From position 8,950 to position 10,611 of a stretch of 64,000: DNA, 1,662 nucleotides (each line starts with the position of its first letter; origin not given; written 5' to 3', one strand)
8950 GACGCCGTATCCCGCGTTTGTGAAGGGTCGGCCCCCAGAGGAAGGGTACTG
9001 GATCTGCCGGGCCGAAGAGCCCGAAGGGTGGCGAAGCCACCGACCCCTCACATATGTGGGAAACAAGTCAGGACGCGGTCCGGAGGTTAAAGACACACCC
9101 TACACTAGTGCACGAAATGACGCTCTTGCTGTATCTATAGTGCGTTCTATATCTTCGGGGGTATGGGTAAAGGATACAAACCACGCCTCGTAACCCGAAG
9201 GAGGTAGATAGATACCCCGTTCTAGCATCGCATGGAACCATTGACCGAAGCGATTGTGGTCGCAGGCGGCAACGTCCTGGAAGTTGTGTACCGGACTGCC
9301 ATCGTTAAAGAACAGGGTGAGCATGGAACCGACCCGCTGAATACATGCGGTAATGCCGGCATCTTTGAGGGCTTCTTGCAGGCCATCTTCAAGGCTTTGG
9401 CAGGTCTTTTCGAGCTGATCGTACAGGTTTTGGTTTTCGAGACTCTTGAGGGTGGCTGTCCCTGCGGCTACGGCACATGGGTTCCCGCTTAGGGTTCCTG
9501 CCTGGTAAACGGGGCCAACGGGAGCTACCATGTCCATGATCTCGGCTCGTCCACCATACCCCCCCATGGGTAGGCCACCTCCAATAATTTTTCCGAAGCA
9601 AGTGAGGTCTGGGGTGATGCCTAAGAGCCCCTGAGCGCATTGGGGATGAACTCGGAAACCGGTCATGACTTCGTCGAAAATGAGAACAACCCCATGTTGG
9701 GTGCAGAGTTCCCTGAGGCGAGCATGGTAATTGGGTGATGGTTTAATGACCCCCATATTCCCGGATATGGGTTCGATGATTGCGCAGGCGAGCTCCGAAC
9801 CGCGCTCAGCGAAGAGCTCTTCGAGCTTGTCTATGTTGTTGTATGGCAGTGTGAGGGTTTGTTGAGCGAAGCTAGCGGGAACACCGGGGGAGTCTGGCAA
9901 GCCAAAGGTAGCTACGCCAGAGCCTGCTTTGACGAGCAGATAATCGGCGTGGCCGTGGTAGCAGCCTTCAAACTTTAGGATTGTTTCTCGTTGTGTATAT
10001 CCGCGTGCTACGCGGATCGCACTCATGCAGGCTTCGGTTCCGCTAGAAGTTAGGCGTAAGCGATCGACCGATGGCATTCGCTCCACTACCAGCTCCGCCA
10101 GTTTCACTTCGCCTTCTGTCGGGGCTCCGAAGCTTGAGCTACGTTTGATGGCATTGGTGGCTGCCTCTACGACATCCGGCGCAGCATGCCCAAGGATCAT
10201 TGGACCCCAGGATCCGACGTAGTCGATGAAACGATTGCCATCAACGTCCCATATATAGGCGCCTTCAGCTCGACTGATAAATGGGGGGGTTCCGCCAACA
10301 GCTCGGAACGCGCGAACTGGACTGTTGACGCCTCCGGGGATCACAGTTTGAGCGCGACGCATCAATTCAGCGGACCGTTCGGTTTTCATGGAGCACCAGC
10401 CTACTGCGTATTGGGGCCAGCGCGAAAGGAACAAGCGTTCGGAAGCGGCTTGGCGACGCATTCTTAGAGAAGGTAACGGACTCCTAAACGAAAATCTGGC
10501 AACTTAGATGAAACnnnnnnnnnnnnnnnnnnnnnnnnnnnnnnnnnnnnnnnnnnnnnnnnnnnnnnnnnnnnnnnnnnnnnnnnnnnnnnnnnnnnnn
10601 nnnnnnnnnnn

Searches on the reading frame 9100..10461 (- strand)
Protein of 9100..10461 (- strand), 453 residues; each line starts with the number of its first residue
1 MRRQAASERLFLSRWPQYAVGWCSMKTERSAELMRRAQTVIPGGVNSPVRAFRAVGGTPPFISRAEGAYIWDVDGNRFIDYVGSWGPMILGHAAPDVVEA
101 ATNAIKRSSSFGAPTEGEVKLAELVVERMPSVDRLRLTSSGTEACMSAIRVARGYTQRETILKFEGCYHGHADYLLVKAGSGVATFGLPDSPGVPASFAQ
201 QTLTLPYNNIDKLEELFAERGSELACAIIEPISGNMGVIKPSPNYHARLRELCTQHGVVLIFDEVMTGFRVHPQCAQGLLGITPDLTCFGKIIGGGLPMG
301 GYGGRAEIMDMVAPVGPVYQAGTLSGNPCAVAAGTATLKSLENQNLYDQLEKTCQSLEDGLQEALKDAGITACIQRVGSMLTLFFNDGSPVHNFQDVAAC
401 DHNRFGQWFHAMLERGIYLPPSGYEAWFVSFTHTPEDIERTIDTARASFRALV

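Call 61: search_protein_families(library=pfam, proteins=[window:9100-10461:-], max_evalue=0.00001)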
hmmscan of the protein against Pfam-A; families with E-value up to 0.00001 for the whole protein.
window:9100-10461:- (453 aa): 1 family
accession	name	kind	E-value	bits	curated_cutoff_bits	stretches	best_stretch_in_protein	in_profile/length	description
PF00202.27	Aminotran_3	-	6.7e-77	259.3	30.5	1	59-425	10-377/403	Aminotransferase class-III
